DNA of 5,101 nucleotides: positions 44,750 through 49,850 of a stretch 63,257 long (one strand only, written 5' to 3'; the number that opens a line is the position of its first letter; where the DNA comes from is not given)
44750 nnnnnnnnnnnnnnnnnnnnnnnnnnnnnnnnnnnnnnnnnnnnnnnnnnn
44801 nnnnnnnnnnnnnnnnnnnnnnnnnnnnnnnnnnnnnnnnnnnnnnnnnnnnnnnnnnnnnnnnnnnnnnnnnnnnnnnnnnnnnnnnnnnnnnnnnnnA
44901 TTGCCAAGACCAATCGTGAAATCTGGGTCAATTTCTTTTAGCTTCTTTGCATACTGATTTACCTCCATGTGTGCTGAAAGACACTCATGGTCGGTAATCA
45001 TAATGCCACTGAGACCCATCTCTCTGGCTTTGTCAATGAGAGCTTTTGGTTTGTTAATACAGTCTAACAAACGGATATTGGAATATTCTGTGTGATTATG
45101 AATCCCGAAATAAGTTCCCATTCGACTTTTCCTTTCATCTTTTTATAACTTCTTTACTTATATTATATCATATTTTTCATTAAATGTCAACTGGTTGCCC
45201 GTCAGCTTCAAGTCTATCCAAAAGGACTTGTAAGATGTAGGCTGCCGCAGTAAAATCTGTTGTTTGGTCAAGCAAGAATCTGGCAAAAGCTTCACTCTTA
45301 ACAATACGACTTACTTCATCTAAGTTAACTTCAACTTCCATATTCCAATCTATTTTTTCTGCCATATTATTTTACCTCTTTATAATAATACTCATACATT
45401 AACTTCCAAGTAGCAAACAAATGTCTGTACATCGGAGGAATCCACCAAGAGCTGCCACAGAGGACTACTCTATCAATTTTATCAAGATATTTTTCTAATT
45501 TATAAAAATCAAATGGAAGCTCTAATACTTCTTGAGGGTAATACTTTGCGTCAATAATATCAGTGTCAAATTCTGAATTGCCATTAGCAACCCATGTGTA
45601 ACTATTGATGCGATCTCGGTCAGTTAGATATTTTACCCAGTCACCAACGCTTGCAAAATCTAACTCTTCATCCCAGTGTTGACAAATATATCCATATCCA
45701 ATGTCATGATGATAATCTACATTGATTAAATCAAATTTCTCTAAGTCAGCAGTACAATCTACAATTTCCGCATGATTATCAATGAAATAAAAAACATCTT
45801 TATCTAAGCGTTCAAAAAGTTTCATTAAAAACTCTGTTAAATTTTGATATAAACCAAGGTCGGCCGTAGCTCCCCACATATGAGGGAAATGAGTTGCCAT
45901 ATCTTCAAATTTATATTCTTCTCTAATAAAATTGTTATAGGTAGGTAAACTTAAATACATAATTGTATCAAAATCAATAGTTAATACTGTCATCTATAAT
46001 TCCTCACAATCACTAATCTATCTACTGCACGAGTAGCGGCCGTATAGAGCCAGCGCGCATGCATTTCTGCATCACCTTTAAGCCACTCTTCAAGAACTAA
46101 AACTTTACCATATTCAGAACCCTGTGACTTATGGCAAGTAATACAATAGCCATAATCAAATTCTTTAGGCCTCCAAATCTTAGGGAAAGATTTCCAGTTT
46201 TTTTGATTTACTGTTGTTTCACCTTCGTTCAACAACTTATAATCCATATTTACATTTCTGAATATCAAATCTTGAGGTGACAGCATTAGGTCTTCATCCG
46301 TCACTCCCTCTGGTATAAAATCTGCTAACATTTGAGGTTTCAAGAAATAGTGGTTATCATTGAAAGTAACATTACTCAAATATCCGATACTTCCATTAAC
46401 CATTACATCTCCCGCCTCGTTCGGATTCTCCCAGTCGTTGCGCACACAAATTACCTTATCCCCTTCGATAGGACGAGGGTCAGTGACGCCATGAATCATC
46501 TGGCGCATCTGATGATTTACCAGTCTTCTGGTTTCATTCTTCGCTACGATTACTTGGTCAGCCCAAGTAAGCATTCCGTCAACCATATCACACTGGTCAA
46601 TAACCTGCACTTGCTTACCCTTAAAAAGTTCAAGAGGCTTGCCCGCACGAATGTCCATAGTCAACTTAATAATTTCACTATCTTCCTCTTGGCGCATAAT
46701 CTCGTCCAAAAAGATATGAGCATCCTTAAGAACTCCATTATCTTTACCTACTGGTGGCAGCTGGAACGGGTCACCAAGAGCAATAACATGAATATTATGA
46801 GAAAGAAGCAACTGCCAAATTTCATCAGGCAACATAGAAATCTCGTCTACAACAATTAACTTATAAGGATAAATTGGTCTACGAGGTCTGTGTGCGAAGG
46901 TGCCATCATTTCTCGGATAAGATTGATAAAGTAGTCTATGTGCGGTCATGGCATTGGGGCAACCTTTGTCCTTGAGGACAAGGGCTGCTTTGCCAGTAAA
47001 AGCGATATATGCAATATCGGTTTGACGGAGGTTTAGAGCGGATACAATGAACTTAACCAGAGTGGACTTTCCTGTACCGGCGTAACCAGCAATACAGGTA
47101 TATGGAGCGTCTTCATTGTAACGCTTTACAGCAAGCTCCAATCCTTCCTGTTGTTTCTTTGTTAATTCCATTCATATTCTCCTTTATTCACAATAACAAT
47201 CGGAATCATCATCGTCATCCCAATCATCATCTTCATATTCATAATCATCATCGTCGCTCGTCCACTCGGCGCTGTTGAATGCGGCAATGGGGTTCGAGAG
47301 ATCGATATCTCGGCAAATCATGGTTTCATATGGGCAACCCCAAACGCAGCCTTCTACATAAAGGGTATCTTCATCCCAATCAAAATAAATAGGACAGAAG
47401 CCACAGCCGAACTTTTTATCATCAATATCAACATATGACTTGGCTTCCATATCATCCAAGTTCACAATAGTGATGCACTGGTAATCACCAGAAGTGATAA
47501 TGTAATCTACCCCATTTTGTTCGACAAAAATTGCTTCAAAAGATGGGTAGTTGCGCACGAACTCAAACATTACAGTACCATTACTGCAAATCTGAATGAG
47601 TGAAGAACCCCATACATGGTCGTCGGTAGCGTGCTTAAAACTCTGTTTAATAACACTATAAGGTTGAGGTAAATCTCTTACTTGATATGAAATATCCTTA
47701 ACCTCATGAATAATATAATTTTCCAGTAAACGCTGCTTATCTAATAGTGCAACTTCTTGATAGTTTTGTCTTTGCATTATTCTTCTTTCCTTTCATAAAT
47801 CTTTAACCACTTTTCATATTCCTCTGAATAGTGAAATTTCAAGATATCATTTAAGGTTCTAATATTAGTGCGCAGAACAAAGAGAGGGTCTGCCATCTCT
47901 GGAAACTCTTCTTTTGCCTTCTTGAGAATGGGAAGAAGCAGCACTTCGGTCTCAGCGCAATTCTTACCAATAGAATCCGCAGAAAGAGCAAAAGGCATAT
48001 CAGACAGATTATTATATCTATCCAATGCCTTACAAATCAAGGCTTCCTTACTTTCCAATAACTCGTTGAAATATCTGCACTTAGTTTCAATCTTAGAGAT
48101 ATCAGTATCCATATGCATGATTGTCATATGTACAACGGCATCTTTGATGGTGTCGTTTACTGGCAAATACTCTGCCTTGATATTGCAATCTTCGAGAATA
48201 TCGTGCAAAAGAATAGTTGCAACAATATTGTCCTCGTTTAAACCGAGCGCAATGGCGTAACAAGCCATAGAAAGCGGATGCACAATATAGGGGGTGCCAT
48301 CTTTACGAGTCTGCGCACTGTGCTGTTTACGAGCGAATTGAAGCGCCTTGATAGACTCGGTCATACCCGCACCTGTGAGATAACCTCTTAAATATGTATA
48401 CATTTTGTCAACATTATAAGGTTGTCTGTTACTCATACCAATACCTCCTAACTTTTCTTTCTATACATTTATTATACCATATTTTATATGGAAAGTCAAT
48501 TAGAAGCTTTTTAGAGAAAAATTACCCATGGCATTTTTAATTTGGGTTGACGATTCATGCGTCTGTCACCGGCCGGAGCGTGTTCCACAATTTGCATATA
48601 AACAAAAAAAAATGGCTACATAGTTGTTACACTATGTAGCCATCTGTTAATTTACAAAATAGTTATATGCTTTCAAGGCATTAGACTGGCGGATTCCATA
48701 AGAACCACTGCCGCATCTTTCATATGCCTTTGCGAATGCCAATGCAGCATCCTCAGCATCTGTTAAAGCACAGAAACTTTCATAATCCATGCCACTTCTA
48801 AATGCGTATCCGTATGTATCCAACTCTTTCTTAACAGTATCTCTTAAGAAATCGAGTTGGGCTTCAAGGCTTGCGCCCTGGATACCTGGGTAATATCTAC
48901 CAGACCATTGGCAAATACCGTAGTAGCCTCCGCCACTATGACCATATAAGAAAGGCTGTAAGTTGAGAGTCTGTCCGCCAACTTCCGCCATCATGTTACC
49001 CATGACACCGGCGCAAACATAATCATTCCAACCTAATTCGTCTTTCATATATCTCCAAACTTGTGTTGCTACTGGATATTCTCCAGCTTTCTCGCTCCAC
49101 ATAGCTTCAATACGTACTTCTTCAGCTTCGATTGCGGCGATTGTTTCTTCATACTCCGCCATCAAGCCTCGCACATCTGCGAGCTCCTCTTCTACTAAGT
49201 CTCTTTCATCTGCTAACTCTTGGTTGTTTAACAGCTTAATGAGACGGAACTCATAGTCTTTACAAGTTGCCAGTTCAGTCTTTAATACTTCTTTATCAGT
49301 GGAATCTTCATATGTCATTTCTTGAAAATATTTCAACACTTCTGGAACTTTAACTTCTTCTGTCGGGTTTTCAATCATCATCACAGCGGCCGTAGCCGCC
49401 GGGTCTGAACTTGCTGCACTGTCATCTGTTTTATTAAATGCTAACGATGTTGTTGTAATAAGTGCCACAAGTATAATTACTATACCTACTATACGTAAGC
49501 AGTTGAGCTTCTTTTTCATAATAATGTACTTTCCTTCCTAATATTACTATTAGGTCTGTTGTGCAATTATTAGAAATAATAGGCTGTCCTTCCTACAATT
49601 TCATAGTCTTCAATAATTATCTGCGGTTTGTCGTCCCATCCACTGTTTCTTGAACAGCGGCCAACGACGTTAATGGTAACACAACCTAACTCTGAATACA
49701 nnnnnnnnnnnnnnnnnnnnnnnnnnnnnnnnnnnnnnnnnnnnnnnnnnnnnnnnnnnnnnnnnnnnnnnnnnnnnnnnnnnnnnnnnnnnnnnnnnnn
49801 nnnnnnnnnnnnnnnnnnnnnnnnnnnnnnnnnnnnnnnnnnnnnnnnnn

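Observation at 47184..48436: Early operon opens with a SpoT-type (p)ppGpp hydrolase translationally coupled to an ultra-acidic Cys-rich protein: candidate host-takeover/anti-defence pair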

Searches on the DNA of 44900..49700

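Call 61: search_rna_families(source=window, start=44900, end=49700, threshold=evalue, max_evalue=0.1)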
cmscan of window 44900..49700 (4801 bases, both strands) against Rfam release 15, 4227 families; matches with E-value up to 0.1: 0.
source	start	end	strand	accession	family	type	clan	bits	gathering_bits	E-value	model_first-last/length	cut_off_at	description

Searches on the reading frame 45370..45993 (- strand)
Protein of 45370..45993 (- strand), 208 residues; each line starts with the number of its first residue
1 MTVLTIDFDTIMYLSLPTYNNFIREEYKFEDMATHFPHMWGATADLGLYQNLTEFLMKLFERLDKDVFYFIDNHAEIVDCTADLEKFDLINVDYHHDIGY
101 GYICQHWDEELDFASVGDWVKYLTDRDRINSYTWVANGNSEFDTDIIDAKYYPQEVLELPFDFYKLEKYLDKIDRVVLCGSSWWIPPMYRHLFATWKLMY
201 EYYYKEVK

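Call 4: search_protein_families(library=pfam, proteins=[window:45370-45993:-], max_evalue=0.1)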
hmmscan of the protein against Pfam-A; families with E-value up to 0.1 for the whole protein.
window:45370-45993:- (208 aa): 0 families

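Call 5: search_protein_families(library=phrogs, proteins=[window:45370-45993:-], max_evalue=0.01)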
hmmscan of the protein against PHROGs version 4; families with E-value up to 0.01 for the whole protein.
window:45370-45993:- (208 aa): 0 families

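Call 6: search_protein_families(library=ncbifam, proteins=[window:45370-45993:-], max_evalue=0.1)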
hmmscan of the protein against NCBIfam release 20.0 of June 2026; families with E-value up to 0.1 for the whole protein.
window:45370-45993:- (208 aa): 0 families

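Call 53: search_protein_families(library=padloc, proteins=[window:45370-45993:-], max_evalue=0.01)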
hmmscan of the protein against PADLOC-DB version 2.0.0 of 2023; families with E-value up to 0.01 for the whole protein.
window:45370-45993:- (208 aa): 0 families
